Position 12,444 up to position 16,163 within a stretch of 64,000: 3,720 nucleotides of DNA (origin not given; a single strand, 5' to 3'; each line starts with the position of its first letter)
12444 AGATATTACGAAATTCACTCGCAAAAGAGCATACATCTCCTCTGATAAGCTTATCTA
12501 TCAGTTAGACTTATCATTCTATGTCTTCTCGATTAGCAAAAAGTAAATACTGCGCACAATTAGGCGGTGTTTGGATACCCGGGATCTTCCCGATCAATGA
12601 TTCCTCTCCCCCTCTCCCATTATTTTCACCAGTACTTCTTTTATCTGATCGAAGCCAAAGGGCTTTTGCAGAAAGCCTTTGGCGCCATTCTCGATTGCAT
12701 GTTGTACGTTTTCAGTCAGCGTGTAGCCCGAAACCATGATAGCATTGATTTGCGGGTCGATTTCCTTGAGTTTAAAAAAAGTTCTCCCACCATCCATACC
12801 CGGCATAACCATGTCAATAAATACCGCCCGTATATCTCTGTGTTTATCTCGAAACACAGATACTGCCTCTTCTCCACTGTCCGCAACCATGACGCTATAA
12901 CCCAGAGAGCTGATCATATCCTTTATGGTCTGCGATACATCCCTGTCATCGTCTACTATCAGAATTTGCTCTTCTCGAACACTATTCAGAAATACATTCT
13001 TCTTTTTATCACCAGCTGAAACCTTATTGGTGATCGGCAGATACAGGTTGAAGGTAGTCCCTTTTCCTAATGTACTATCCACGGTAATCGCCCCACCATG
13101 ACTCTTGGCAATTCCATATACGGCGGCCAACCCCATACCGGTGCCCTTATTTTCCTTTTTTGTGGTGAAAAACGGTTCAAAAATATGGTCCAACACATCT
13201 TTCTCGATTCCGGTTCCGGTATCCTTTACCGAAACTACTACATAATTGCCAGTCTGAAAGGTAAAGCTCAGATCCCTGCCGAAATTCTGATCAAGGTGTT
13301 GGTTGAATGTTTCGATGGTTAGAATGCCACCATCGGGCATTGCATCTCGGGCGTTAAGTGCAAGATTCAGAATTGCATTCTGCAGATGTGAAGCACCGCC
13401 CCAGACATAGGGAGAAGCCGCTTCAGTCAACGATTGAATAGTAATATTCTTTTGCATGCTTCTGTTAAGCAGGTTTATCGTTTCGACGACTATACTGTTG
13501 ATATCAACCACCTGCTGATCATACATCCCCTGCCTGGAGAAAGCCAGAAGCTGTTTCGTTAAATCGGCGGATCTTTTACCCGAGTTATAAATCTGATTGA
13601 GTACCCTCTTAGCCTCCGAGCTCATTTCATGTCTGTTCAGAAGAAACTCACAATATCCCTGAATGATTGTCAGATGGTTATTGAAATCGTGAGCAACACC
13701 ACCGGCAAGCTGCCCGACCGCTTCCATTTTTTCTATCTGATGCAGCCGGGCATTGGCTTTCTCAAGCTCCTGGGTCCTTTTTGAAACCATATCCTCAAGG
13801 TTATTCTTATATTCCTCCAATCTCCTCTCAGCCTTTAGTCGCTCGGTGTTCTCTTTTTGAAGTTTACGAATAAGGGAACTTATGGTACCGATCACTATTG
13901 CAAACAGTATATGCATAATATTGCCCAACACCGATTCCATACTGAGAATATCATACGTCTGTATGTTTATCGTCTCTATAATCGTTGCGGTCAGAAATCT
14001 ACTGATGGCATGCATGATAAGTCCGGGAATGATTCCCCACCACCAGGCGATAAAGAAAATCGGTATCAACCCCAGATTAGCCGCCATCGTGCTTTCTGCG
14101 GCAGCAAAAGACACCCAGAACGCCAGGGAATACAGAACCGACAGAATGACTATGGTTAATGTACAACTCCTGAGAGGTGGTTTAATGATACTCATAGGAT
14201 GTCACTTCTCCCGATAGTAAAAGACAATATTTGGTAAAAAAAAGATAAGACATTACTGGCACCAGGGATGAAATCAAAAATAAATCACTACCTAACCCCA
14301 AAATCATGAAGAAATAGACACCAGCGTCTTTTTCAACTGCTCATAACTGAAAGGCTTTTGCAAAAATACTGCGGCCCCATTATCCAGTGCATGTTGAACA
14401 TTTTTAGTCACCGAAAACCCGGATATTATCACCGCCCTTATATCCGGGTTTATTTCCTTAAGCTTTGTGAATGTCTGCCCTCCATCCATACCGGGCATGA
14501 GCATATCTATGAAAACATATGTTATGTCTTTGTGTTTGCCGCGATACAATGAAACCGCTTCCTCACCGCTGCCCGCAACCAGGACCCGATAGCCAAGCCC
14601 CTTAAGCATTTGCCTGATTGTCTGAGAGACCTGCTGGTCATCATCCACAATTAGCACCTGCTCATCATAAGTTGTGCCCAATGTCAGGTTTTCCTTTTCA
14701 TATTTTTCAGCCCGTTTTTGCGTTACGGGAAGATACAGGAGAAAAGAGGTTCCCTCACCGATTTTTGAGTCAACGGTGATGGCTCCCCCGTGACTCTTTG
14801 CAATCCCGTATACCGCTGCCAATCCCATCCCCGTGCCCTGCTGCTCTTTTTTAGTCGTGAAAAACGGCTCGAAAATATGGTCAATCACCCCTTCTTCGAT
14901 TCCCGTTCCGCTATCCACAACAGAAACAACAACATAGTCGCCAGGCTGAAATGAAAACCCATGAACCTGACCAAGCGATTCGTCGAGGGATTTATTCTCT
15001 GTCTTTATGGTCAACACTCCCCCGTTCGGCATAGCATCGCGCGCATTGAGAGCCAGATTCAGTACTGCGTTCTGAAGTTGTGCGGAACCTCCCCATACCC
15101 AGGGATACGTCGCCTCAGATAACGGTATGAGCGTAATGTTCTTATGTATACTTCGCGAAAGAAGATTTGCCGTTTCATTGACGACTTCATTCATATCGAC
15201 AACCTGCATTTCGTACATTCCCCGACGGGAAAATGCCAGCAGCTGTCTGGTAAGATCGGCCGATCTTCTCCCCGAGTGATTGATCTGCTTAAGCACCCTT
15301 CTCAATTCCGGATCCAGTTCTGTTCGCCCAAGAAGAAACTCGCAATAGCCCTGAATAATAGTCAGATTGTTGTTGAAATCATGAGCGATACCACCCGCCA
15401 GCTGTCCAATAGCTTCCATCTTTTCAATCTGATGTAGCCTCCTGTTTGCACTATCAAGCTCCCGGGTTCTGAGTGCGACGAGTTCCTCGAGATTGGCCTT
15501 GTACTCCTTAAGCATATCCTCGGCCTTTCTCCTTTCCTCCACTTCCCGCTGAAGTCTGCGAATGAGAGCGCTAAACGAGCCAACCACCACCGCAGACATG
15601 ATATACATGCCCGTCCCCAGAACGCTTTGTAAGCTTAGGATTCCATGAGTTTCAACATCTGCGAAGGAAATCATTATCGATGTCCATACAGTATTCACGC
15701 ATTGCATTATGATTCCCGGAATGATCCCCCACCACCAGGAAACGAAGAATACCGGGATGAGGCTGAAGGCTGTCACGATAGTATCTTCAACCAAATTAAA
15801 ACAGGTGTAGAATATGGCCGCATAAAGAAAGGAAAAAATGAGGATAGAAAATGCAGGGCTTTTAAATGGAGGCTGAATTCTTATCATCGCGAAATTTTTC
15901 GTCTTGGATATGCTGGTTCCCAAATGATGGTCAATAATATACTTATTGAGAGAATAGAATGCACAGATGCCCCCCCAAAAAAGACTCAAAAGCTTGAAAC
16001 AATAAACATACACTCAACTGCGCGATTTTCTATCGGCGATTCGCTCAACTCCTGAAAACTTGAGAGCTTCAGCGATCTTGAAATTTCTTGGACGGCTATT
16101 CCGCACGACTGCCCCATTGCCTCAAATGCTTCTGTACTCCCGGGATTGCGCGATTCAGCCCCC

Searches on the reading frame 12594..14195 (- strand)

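Call 3: search_protein_families(library=pfam, proteins=[window:12594-14195:-])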
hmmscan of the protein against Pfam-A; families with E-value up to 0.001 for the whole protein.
window:12594-14195:- (533 aa): 4 families
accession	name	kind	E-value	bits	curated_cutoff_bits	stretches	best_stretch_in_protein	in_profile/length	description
PF00072.30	Response_reg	-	2.4e-24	86.1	30.2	1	411-521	1-109/111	Response regulator receiver domain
PF02518.31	HATPase_c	-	7.5e-22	78.3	26.4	1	268-389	3-110/111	Histidine kinase-, DNA gyrase B-, and HSP90-like ATPase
PF00512.31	HisKA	-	2.2e-10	40.9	26.9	1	161-222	3-63/66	His Kinase A (phospho-acceptor) domain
PF13493.11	DUF4118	-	0.00016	21.9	28.4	1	14-119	4-107/107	Domain of unknown function (DUF4118)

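Call 4: search_protein_families(library=ncbifam, proteins=[window:12594-14195:-])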
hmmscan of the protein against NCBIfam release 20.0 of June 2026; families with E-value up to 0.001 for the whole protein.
window:12594-14195:- (533 aa): 142 families (the best 25 are shown)
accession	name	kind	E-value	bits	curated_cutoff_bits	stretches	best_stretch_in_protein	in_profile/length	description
NF046020.1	HisKinCckABruc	equivalog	5e-92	309.2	1000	1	145-522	465-863/868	cell cycle histidine kinase CckA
NF010076.0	PRK13557.1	subfamily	4.7e-88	295.9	631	1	146-515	149-522/540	histidine kinase famiy protein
NF010411.0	PRK13837.1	equivalog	7.7e-84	282.2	647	1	138-522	428-808/828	two-component system VirA-like sensor kinase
NF046026.1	HisKinCckACaul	equivalog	3.9e-78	263.2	1000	1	146-516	288-666/678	cell cycle histidine kinase CckA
NF052574.1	HisKinEspCMyxo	equivalog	2.7e-55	187.9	1200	1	146-514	403-771/785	serine histidine kinase EspC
NF008468.0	PRK11360.1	equivalog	4.6e-52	177.2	646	1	143-391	379-611/616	two-component system sensor histidine kinase AtoS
TIGR02956.1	TMAO_torS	equivalog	9.1e-45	153.1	676.5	1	111-531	403-825/967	TMAO reductase system sensor histidine kinase/response regulator TorS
NF007688.0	PRK10364.1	equivalog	1.6e-42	145.8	479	1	141-390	224-453/460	two-component system sensor histidine kinase ZraS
NF052573.1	HisKinEspAMyxo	equivalog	1.4e-40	139.1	1400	1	135-522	359-746/755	serine histidine kinase EspA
NF047466.1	hybrid_RR_LvrB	exception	4.5e-37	128.1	500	1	134-388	124-376/377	hybrid histidine kinase/response regulator LvrB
NF038348.1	T2SS_HK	subfamily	8.6e-33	113.6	450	2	206-388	408-573/574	histidine kinase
NF011874.0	PRK15347.1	equivalog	2.6e-32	111.8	852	2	317-391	543-617/921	two component system sensor kinase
NF053867.1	SprKinKinDBac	equivalog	4.7e-30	104.5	775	1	139-390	268-499/500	sporulation kinase KinD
NF046044.1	PnpS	equivalog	2.8e-29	102.3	400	1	151-387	163-390/390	two-component system histidine kinase PnpS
NF008099.0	PRK10841.1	equivalog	3.1e-27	94.8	920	2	408-525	824-939/949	two-component system sensor histidine kinase RcsC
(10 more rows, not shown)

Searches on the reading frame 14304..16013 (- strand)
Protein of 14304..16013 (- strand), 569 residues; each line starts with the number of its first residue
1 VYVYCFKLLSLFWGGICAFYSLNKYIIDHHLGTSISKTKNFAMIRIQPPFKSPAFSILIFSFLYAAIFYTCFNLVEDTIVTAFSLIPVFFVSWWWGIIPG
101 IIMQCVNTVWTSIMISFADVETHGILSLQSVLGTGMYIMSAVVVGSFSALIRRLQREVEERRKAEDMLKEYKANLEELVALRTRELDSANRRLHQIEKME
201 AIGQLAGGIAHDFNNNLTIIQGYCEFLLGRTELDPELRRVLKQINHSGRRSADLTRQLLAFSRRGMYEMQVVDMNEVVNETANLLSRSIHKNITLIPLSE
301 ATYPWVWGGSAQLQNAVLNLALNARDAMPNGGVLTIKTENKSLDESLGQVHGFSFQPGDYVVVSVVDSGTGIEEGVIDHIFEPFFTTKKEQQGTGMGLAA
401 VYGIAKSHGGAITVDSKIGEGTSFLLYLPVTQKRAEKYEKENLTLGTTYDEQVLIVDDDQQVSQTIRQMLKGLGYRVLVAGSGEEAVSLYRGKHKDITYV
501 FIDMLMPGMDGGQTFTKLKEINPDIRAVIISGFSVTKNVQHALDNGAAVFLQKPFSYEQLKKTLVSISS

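Call 3: search_protein_families(library=pfam, proteins=[window:14304-16013:-])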
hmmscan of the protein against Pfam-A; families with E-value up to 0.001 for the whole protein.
window:14304-16013:- (569 aa): 4 families
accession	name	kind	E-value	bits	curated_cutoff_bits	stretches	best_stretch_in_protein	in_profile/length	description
PF00072.30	Response_reg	-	2.7e-23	82.7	30.2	1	453-563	1-109/111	Response regulator receiver domain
PF02518.31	HATPase_c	-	5.1e-21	75.6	26.4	1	311-431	4-110/111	Histidine kinase-, DNA gyrase B-, and HSP90-like ATPase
PF00512.31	HisKA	-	5.3e-12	46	26.9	1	203-264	3-63/66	His Kinase A (phospho-acceptor) domain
PF13493.11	DUF4118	-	0.00011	22.4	28.4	1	62-161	6-107/107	Domain of unknown function (DUF4118)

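Call 4: search_protein_families(library=ncbifam, proteins=[window:14304-16013:-])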
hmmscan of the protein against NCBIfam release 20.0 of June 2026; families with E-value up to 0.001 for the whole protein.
window:14304-16013:- (569 aa): 145 families (the best 25 are shown)
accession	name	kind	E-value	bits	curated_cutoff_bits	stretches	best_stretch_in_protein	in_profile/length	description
NF046020.1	HisKinCckABruc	equivalog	3.4e-93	313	1000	1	180-563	458-862/868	cell cycle histidine kinase CckA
NF010076.0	PRK13557.1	subfamily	1e-87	294.8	631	1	188-563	149-528/540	histidine kinase famiy protein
NF010411.0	PRK13837.1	equivalog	2e-84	284.2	647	1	184-564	432-808/828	two-component system VirA-like sensor kinase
NF046026.1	HisKinCckACaul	equivalog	1.3e-78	264.7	1000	1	188-560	288-668/678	cell cycle histidine kinase CckA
NF052574.1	HisKinEspCMyxo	equivalog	5e-52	177.1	1200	1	191-563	406-778/785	serine histidine kinase EspC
NF008468.0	PRK11360.1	equivalog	3.6e-49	167.7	646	1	186-435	380-613/616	two-component system sensor histidine kinase AtoS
TIGR02956.1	TMAO_torS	equivalog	6.4e-43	147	676.5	1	155-566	405-818/967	TMAO reductase system sensor histidine kinase/response regulator TorS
NF007688.0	PRK10364.1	equivalog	1.9e-39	135.7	479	1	191-436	229-457/460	two-component system sensor histidine kinase ZraS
NF052573.1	HisKinEspAMyxo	equivalog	2.3e-37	128.4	1400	1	185-566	367-747/755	serine histidine kinase EspA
NF011874.0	PRK15347.1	equivalog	1.8e-35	122.3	852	2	166-435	364-619/921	two component system sensor kinase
NF038348.1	T2SS_HK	subfamily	1.1e-33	116.5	450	2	250-430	410-573/574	histidine kinase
NF047466.1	hybrid_RR_LvrB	exception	1e-32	113.8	500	1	188-430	138-376/377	hybrid histidine kinase/response regulator LvrB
NF046044.1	PnpS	equivalog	4e-27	95.2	400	1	204-429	172-390/390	two-component system histidine kinase PnpS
NF053867.1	SprKinKinDBac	equivalog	5.3e-26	91.1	775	1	189-432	273-499/500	sporulation kinase KinD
NF041832.1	near_NosP_CTERM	subfamily_domain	1.2e-25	90.4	400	1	359-566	150-368/370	NahK/ErcS family hybrid sensor histidine kinase/response regulator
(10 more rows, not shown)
